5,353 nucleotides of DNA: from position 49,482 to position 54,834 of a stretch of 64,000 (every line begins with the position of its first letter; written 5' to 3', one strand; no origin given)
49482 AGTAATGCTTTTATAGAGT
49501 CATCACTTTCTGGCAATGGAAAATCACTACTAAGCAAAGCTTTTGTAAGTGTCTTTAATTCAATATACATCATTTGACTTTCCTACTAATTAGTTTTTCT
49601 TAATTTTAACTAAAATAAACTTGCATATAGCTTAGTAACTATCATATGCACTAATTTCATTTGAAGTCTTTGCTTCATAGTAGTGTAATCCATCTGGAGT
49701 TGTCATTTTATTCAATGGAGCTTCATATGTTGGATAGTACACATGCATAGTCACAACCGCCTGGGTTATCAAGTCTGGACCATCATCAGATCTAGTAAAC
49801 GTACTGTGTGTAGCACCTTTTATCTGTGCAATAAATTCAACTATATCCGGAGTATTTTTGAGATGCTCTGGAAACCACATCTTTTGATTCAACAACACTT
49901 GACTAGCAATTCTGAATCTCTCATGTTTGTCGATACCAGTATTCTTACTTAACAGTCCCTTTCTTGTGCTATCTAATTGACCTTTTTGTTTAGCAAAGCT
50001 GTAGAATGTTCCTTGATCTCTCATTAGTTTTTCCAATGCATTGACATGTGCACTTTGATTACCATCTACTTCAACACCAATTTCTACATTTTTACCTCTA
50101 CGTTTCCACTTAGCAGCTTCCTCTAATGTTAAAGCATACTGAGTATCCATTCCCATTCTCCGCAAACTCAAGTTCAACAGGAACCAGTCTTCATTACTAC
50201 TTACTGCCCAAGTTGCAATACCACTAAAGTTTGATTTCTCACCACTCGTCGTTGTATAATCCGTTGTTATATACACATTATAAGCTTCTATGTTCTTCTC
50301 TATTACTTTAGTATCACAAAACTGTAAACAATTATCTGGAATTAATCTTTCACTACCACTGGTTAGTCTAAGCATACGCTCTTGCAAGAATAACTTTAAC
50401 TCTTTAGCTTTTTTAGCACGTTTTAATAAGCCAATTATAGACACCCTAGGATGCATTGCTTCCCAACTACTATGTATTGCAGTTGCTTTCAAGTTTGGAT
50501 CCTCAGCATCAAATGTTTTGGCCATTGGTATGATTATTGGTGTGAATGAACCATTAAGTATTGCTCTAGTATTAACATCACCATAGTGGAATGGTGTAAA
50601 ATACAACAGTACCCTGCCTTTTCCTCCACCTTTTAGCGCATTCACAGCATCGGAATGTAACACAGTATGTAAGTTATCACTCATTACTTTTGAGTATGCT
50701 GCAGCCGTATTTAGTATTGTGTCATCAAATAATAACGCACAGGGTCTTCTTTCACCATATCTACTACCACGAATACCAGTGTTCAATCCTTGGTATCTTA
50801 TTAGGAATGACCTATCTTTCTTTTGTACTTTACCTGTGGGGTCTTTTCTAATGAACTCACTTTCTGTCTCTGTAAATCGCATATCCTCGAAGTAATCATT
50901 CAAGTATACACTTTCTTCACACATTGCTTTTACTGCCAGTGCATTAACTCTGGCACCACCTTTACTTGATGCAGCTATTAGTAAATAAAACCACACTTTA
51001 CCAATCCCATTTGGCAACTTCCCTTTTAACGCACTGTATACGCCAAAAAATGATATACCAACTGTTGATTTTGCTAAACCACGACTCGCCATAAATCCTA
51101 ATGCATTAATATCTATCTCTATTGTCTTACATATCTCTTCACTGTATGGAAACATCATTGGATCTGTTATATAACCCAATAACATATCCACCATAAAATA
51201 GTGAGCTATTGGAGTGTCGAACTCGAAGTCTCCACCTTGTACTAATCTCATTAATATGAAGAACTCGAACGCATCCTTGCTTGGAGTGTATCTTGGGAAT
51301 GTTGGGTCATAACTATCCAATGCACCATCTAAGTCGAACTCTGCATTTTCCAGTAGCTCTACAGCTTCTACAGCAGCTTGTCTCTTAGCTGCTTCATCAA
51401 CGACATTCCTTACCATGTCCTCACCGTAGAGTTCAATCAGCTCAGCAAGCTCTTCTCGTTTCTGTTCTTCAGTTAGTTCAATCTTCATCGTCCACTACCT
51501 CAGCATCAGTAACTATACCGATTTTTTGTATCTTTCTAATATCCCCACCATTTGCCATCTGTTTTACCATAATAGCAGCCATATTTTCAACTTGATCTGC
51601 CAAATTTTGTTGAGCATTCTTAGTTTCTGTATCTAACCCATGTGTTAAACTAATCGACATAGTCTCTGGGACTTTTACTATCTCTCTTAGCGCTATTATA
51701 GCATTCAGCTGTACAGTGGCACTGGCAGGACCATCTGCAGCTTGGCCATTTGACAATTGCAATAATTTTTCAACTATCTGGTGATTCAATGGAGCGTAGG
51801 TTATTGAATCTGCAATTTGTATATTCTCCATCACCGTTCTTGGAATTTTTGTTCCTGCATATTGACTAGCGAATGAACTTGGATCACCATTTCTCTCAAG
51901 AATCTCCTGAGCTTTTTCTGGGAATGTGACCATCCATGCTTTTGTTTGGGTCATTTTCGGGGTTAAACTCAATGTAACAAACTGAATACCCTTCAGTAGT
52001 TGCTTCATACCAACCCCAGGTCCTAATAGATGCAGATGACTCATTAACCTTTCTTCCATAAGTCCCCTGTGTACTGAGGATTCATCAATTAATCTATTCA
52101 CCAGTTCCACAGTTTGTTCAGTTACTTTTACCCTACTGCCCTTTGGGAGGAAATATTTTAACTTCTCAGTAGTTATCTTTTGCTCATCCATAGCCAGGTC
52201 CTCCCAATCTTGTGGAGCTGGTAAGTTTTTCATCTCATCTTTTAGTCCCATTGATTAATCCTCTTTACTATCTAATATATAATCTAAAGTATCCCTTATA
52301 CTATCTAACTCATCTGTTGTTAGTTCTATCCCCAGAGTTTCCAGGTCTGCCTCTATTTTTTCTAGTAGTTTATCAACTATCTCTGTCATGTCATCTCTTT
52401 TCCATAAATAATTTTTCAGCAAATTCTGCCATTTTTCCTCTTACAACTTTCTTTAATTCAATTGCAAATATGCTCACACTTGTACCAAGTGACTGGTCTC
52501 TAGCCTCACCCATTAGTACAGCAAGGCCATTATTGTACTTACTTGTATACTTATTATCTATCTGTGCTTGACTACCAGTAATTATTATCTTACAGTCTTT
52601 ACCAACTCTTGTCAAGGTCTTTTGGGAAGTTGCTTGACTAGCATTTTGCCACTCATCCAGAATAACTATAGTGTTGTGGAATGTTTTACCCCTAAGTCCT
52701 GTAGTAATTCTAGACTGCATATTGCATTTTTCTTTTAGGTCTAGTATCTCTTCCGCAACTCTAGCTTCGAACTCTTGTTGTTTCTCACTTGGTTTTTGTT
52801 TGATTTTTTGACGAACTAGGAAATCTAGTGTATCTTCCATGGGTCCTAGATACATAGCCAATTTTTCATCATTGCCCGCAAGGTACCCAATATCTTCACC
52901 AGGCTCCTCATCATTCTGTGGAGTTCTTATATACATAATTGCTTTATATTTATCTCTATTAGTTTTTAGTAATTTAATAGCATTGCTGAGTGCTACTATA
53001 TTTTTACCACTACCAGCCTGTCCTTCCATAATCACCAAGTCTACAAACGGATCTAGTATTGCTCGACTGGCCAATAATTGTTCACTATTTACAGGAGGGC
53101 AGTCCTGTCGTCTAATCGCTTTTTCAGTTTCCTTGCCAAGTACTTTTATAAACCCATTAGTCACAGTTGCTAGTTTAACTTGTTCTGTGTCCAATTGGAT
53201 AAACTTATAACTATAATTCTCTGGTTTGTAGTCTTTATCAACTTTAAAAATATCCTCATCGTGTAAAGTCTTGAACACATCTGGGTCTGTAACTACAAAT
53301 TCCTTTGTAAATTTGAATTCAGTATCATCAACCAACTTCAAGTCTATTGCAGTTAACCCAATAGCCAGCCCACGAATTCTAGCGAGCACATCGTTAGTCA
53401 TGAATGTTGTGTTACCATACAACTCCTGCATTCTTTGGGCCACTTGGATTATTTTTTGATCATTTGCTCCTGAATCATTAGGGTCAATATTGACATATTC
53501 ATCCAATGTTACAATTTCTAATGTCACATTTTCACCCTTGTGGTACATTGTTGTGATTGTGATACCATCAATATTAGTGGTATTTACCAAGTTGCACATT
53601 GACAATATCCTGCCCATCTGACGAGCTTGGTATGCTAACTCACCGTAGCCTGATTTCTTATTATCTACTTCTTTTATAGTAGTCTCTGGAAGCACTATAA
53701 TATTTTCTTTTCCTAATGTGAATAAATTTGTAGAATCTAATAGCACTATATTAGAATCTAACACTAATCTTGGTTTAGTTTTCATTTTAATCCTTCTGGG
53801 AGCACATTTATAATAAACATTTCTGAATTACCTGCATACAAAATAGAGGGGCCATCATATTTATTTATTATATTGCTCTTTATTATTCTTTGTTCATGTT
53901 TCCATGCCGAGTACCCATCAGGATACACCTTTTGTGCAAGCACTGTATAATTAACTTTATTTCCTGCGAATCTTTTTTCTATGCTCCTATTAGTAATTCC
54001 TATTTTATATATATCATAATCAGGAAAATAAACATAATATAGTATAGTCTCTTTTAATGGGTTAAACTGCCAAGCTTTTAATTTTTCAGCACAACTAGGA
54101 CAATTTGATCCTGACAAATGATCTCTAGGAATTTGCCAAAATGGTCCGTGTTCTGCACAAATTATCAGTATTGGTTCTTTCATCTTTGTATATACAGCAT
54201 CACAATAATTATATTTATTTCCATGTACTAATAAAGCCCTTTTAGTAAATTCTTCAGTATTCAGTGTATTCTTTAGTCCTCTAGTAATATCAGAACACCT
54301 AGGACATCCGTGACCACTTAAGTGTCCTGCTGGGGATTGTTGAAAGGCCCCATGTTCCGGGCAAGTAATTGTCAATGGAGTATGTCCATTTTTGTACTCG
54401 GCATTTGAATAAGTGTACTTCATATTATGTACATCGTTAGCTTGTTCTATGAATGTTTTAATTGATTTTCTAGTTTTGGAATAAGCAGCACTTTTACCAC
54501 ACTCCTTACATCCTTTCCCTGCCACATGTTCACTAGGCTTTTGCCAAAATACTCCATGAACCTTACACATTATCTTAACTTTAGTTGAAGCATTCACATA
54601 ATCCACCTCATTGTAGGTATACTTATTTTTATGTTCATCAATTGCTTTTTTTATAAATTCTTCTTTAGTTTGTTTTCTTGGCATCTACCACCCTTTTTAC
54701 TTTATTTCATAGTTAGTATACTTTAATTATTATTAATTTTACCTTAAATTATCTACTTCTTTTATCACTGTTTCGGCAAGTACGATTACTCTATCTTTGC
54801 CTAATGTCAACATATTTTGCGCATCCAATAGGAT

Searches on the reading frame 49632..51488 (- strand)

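Call 43: search_protein_families(library=phrogs, proteins=[window:49632-51488:-], max_evalue=0.001)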
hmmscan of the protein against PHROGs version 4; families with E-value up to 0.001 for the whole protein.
window:49632-51488:- (618 aa): 1 family
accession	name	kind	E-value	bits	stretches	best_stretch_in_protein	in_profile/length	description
phrog_38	-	head and packaging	1.9e-39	137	1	86-584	287-706/760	terminase large subunit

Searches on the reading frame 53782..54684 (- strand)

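Call 42: search_protein_families(library=pfam, proteins=[window:53782-54684:-], max_evalue=0.01)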
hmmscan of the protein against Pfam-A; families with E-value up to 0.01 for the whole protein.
window:53782-54684:- (300 aa): 3 families
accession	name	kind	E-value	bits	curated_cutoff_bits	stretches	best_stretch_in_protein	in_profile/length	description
PF14311.12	DUF4379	-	0.00049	20.7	24.5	0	108-131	30-54/56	Probable Treble clef zinc finger domain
PF05265.19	DUF723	-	0.0016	18.8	20.9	1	96-131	23-60/60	Protein of unknown function (DUF723)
PF21817.3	CapR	-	0.007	17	24.2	1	90-131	15-67/67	CapR homology domain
